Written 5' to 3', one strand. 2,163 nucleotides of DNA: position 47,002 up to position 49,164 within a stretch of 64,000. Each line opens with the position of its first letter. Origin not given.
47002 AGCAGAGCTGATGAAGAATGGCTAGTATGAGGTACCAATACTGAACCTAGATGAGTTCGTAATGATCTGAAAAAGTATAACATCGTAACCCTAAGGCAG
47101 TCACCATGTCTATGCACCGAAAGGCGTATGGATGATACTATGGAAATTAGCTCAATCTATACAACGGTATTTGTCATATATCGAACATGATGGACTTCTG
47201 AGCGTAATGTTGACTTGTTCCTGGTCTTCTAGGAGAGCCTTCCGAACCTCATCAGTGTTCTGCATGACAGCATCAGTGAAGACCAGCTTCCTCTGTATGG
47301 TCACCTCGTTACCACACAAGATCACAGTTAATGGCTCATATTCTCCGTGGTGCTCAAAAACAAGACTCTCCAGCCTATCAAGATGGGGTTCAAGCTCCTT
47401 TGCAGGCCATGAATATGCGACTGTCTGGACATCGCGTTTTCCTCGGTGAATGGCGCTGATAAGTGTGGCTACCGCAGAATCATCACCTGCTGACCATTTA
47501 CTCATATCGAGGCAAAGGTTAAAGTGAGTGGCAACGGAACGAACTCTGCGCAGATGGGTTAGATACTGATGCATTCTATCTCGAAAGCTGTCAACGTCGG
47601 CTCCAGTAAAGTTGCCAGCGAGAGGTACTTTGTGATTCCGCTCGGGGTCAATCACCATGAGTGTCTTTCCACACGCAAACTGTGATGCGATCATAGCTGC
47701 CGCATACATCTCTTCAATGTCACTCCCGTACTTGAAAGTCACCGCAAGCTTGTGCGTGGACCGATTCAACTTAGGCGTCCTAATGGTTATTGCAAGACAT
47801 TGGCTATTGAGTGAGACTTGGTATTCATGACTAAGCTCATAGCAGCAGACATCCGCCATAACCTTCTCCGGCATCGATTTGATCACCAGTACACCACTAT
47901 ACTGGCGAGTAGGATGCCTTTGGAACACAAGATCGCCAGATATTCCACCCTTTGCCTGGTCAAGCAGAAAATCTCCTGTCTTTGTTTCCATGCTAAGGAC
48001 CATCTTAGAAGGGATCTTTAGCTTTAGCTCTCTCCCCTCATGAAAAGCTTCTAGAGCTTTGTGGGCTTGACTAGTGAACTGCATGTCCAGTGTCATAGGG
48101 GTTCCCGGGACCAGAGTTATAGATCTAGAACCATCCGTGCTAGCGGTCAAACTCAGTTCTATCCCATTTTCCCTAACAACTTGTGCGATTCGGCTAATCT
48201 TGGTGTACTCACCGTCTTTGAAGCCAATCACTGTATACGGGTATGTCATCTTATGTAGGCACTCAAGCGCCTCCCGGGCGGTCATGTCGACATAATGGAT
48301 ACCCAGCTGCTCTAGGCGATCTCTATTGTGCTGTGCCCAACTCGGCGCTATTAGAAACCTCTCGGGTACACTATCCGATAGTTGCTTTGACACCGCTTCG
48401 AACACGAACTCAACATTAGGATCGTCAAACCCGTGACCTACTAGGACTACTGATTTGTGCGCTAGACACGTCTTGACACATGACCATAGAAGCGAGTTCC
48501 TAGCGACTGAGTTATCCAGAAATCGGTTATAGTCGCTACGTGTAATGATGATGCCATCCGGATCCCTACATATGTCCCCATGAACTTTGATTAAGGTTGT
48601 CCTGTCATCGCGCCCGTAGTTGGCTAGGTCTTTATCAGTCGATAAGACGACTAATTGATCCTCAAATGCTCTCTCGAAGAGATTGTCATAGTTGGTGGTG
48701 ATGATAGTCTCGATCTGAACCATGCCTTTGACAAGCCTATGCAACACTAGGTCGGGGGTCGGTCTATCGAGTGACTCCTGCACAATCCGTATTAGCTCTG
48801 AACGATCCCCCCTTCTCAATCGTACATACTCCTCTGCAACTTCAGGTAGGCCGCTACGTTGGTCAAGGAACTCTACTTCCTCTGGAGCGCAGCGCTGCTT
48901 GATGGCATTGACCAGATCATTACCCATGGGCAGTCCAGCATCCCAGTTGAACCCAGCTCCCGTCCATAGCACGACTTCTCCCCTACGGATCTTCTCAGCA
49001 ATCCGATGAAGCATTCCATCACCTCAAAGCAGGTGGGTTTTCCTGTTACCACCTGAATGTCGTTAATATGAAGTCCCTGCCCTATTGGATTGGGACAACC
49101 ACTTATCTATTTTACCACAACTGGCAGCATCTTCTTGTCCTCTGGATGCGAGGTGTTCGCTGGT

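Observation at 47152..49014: Standalone 620-aa SIR2_2 protein with a novel C-terminal domain in the immunity-to-integrase cargo slot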

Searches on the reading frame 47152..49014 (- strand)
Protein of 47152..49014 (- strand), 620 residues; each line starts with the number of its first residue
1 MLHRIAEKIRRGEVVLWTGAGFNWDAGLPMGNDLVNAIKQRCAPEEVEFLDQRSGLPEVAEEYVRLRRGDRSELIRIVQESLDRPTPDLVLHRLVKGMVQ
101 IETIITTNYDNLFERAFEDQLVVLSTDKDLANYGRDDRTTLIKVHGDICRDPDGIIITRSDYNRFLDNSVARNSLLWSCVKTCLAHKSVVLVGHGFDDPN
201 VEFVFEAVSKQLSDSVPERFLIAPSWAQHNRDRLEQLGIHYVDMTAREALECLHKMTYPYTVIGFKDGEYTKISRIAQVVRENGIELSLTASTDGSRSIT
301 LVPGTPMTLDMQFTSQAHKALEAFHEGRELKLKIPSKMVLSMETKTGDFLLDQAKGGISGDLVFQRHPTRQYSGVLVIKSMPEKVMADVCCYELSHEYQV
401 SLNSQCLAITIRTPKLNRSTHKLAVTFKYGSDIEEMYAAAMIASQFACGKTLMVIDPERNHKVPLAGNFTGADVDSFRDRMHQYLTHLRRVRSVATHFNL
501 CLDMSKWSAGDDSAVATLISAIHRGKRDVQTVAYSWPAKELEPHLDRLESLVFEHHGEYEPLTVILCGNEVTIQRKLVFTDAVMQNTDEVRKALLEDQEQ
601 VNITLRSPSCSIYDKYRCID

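Call 3: search_protein_families(library=pfam, proteins=[window:47152-49014:-], max_evalue=0.01)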
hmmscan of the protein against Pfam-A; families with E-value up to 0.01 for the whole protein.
window:47152-49014:- (620 aa): 1 family
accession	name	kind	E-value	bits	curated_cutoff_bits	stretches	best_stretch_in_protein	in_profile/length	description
PF13289.12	SIR2_2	-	5.1e-27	95.1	24.5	1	103-241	2-140/141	SIR2-like domain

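Call 4: search_protein_families(library=padloc, proteins=[window:47152-49014:-], max_evalue=0.01)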
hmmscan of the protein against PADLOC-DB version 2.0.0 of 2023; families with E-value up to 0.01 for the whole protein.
window:47152-49014:- (620 aa): 15 families
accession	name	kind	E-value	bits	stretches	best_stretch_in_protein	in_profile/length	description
PDLC00407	ThsA1|ThsA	-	1.5e-25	87.8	1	2-236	10-236/478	STALD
PDLC00409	ThsA1|ThsA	-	6.6e-20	69.5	1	3-221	12-222/242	STALD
PDLC04968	PDC-S25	-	9.4e-15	52.6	1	94-214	133-247/517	-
PDLC04967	PDC-S25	-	6.2e-12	43.3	1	100-216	145-259/528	-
PDLC04167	Dsr1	-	8.8e-12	41.6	1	9-228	18-244/1248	-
PDLC03856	LmuA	-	2.2e-09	35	1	6-206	9-215/433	-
PDLC04166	Dsr1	-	6.2e-07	25.5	1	79-166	98-183/1227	-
PDLC02184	Dsr2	-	9.3e-07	25.2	1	104-255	121-270/1222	-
PDLC05061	PDC-S65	-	6.7e-06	23.6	1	100-147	138-190/592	-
PDLC00412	ThsA1|ThsA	-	6.9e-05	20.1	1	178-282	12-112/314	STALD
PDLC02408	Aga_SIR2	-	7.5e-05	20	0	8-43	2-37/343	Class II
PDLC05060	PDC-S65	-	0.00027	18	1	92-147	35-98/503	-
PDLC04087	SIR2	-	0.00056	16.9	1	80-125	108-156/343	-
PDLC04082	SIR2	-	0.0013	15.7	0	91-122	119-149/345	-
PDLC02420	Aga_SIR2-PNTD1-PNTD2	-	0.0098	12.1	0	99-151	130-187/1010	Class I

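Call 6: find_homologous_proteins(query=window:47152-49014:-)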
Query window:47152-49014:- (620 aa): 29 proteins with E <= 0.001 among 8000 candidates.
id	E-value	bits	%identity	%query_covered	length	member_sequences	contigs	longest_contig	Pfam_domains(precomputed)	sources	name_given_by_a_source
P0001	0.0e+0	1420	100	100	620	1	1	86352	PF13289.13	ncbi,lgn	-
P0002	4.2e-51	192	35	57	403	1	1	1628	PF13289.13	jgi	jgi:hypothetical protein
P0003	1.0e-45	174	37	41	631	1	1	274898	PF13289.13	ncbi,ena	-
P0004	2.7e-36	143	34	40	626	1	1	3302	PF13289.13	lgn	-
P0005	7.4e-35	138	26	88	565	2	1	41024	PF13289.13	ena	-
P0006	3.0e-33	133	32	40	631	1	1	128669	PF13289.13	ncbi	-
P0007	7.5e-11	59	29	36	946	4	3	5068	PF13289.13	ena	-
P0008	1.5e-9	55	25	40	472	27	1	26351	PF13289.13,PF18185.8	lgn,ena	-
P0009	1.6e-9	55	30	32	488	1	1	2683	PF13289.13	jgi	jgi:hypothetical protein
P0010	1.3e-8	52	26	33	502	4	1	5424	PF13289.13,PF18185.8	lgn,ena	-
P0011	1.4e-8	52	25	34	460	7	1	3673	PF13289.13,PF18185.8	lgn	-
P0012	1.9e-8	51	25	45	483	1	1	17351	PF13289.13,PF18185.8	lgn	-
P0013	3.5e-8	50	28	32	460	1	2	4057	PF13289.13,PF18185.8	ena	-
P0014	3.8e-8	50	23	36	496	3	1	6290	PF13289.13,PF18185.8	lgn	-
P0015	4.9e-8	50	28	34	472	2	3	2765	PF13289.13,PF18185.8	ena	-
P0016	1.0e-7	49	29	33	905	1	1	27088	PF13289.13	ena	-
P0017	3.4e-7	47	30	32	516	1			PF13289.13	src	-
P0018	5.2e-7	46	30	32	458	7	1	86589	PF13289.13,PF18185.8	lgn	-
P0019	9.6e-7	46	27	32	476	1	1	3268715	PF13289.13,PF18185.8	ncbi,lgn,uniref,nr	ncbi:SIR2 family protein [Serinibacter salmoneus]|uniref:NAD(+) hydrolase ThsA n=1 Tax=Serinibacter 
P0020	2.6e-6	44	26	31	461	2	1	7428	PF13289.13,PF18185.8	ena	-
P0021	1.5e-5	42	32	22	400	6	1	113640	PF13289.13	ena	-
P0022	2.9e-5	41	27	36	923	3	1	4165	PF13289.13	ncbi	-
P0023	3.2e-5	41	30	31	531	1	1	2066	PF13289.13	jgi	jgi:hypothetical protein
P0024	4.0e-5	40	22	49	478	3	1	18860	PF13289.13,PF18185.8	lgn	-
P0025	6.2e-5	40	23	48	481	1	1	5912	PF13289.13,PF18185.8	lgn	-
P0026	1.2e-4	39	25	38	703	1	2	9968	PF13289.13,PF00004.36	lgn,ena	-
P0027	2.1e-4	38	26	38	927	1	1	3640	PF13289.13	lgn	-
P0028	2.5e-4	38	25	38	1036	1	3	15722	PF13289.13,PF25199.2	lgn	-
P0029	4.7e-4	37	29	21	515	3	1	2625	PF13289.13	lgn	-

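Call 7: search_solved_structures(query=window:47152-49014:-, max_evalue=1, show_alignments=2)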
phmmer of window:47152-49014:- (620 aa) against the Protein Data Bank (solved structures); distinct sequences matched with E-value up to 1: 16.
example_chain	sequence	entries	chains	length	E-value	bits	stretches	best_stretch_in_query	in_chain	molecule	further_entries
7uxt_B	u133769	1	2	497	4.3e-13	51.6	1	3-209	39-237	USG protein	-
6lhx_A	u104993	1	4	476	3e-12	48.8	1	11-211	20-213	ThsA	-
8zsf_D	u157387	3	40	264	4.6e-12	48.2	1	7-239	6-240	Sir2 family NAD-dependent protein deacetylase | KomC, SIR2 domain protein, NADase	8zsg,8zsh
8bto_A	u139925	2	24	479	4e-11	45.1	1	11-211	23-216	NAD(+) hydrolase ThsA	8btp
9xvc_H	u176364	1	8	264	4.3e-11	45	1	7-239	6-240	KomC(H146N), a SIR2-domain NADase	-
8zsi_E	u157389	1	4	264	1.1e-10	43.6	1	7-239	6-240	Sir2 family NAD-dependent protein deacetylase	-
9v0g_E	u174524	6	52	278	1.7e-10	43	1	7-209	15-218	NAD-dependent protein deacetylase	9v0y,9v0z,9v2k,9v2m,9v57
8wkt_A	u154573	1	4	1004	2.4e-10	42.5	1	4-225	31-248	SIR2-like domain-containing protein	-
8k98_C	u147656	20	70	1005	2.4e-10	42.5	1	4-225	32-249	a protein | SIR2-like domain-containing protein | SIR2 family protein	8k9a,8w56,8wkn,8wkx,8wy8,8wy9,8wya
8wks_A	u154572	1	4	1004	5.8e-09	37.9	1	4-225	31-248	SIR2-like domain-containing protein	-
8wyb_A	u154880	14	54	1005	5.8e-09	37.9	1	4-225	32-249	SIR2-like domain-containing protein | DSR2 H171A | DSR2(H171A)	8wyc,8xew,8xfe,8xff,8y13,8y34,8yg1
9v12_i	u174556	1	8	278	5.1e-08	34.8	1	7-209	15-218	NAD-dependent protein deacetylase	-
8wfn_A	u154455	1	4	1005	7.4e-08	34.3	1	4-225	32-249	SIR2-like domain-containing protein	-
8wc0_A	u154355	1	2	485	1.1e-07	33.7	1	8-207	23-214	NAD(+) hydrolase ThsA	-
9r3e_B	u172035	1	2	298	0.0023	19.5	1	90-214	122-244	Protein FAM118B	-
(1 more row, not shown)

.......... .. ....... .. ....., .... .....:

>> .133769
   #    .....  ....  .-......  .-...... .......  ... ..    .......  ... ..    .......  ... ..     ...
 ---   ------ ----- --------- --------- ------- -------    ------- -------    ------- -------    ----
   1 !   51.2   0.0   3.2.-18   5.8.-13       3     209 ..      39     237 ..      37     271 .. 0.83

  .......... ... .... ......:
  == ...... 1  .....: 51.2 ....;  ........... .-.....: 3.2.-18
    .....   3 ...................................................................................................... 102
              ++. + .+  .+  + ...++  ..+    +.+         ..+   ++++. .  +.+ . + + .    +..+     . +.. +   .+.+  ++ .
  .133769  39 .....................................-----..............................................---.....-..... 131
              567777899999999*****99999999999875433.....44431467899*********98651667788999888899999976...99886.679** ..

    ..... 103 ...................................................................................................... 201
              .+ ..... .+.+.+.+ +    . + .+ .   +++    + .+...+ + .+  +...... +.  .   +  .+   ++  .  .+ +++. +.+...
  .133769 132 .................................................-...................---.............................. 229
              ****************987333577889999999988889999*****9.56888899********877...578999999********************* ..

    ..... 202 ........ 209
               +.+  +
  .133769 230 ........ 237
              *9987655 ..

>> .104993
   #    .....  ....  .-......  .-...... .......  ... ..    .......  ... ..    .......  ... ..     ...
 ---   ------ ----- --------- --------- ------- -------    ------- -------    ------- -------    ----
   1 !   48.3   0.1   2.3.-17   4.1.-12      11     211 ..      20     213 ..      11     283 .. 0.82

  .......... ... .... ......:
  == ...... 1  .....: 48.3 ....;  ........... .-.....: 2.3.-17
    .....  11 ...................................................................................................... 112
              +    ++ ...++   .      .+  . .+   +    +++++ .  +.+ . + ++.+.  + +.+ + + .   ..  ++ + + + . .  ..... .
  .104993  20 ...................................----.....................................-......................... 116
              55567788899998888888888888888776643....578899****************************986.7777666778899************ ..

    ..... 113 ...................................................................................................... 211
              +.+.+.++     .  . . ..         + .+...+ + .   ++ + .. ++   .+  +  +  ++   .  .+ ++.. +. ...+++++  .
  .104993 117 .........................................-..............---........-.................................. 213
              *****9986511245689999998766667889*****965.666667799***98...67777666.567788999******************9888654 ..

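Call 8: search_protein_families(library=ncbifam, proteins=[window:47152-49014:-], max_evalue=0.1)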
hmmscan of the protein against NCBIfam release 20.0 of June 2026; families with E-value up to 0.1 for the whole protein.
window:47152-49014:- (620 aa): 3 families
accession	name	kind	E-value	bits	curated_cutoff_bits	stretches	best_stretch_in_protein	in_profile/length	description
NF041819.1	Dsr2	equivalog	0.00059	17.9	1400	1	104-255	116-265/1215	anti-phage defense-associated sirtuin Dsr2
NF041818.1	Dsr1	equivalog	0.00085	17.1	1400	1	11-120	20-139/1263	anti-phage defense-associated sirtuin Dsr1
NF005098.0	PRK06526.1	subfamily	0.045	13.2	296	1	399-540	11-152/266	transposase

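Call 9: search_protein_families(library=phrogs, proteins=[window:47152-49014:-], max_evalue=0.1)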
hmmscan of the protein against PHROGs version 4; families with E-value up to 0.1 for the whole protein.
window:47152-49014:- (620 aa): 2 families
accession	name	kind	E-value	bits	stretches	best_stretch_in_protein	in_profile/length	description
phrog_2695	-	unknown function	1.1e-17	65.3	1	94-215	131-246/531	-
phrog_7567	-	unknown function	1e-05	25.5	1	104-206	117-213/434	-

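Call 11: find_encoding_contigs(protein=P0001, flank=10000, max_places=4)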
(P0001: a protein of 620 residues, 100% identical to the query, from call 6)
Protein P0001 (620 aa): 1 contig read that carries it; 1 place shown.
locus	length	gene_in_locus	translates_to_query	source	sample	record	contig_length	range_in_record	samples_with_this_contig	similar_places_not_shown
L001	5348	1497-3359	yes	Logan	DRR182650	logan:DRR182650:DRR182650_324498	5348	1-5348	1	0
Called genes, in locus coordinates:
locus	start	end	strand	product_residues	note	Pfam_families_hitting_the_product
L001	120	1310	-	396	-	PF14659:Phage_int_SAM_3, PF00589:Phage_integrase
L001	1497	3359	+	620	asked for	PF13289:SIR2_2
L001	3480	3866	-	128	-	-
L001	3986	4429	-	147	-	PF12844:HTH_19, PF13560:HTH_31, PF01381:HTH_3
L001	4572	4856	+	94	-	PF12844:HTH_19, PF13560:HTH_31, PF01381:HTH_3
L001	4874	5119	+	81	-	-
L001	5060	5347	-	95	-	?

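Call 12: find_encoding_contigs(protein=P0003, flank=8000, max_places=3)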
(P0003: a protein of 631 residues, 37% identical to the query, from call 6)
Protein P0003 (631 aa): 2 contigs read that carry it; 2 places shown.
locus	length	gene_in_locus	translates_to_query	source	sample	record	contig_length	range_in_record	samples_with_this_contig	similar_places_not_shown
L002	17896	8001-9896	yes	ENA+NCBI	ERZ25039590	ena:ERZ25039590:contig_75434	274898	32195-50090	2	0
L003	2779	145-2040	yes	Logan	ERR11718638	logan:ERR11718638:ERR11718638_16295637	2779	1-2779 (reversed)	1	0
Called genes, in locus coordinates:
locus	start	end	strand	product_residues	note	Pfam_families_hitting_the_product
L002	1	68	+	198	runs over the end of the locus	PF00475:IGPD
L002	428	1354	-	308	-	PF01428:zf-AN1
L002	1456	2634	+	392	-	-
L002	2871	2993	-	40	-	-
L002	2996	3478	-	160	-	PF01867:Cas_Cas1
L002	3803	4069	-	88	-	PF01867:Cas_Cas1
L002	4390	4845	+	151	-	-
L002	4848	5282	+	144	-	-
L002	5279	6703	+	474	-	PF03175:DNA_pol_B_2 (weak)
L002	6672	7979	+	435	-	-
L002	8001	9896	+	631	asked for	PF13289:SIR2_2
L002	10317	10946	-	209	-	-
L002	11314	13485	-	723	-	PF00989:PAS, PF13426:PAS_9, PF00989:PAS, PF08448:PAS_4, PF08447:PAS_3, PF13426:PAS_9, PF08448:PAS_4, PF02518:HATPase_c, +1 more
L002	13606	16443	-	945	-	PF14417:MEDS, PF08448:PAS_4 (faint), PF13188:PAS_8 (faint), PF08447:PAS_3, PF00989:PAS, PF08447:PAS_3, PF13426:PAS_9, PF02518:HATPase_c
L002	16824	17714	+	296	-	PF00892:EamA, PF03151:TPT (faint), PF00892:EamA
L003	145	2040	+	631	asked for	PF13289:SIR2_2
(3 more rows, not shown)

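Call 13: find_encoding_contigs(protein=P0005, flank=8000, max_places=3)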
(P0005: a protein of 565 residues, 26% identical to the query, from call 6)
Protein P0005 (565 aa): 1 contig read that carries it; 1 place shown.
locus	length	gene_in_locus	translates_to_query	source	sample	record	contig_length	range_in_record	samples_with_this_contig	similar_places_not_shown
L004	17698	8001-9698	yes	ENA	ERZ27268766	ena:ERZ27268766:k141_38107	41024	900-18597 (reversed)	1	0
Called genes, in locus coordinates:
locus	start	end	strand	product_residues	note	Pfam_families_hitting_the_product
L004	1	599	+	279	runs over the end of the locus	PF08722:Tn7_TnsA-like_N, PF08721:Tn7_Tnp_TnsA_C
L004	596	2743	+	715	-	PF27165:TnsB_N, PF27135:HTH_TnsB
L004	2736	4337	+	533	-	PF05621:TniB, PF13401:AAA_22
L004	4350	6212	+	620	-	PF06527:TniQ, PF15978:TnsD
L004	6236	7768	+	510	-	PF18623:TnsE_C (weak)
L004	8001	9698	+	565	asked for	PF13289:SIR2_2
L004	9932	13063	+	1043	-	PF00149:Metallophos, PF24406:nSTAND_NTPase4 (weak)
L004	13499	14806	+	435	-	PF02463:SMC_N, PF13175:AAA_15, PF13476:AAA_23 (weak), PF13304:AAA_21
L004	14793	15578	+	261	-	-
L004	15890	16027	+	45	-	-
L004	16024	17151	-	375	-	PF00072:Response_reg (weak), PF12833:HTH_18, PF00165:HTH_AraC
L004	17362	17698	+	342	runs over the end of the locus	-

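Call 14: find_encoding_contigs(protein=P0006, flank=8000, max_places=3)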
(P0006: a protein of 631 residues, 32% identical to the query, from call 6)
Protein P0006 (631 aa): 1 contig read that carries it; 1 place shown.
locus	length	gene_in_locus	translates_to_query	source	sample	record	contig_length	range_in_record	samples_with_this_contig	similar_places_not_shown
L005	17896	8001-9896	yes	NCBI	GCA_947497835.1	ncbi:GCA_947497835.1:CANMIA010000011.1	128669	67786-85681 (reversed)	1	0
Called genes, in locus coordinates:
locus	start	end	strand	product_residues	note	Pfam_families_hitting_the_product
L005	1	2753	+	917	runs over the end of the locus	PF08448:PAS_4, PF13188:PAS_8 (faint), PF00989:PAS, PF08447:PAS_3, PF08448:PAS_4 (weak), PF13426:PAS_9, PF14598:PAS_11 (weak), PF08447:PAS_3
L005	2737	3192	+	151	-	PF00072:Response_reg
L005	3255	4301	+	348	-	PF01408:GFO_IDH_MocA, PF02894:GFO_IDH_MocA_C, PF22725:GFO_IDH_MocA_C3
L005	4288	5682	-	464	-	PF01235:Na_Ala_symp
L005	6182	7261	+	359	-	PF00069:Pkinase, PF07714:PK_Tyr_Ser-Thr, PF03109:ABC1 (weak)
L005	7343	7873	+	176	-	PF05866:RusA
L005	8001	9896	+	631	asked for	PF13289:SIR2_2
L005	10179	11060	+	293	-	-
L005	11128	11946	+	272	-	PF00413:Peptidase_M10 (weak), PF01400:Astacin (weak)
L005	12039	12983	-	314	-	PF21957:Zn_ribbon_16, PF19898:DUF6371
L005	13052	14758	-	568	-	PF08706:D5_N, PF19263:DUF5906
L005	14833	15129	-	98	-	PF12728:HTH_17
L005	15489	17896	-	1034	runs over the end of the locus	PF04313:HSDR_N, PF00270:DEAD, PF04851:ResIII, PF18766:SWI2_SNF2, PF22679:T1R_D3-like, PF12008:EcoR124_C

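Call 15: find_encoding_contigs(protein=P0004, flank=8000, max_places=3)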
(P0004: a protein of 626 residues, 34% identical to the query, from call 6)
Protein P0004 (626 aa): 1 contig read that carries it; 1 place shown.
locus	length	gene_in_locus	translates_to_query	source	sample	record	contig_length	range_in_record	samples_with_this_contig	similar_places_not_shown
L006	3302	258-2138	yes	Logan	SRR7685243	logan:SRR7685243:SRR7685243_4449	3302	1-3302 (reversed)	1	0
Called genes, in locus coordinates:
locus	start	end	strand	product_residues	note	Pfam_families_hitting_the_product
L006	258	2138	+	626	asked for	PF13289:SIR2_2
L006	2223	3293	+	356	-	PF17761:DUF1016_N, PF06250:YhcG_C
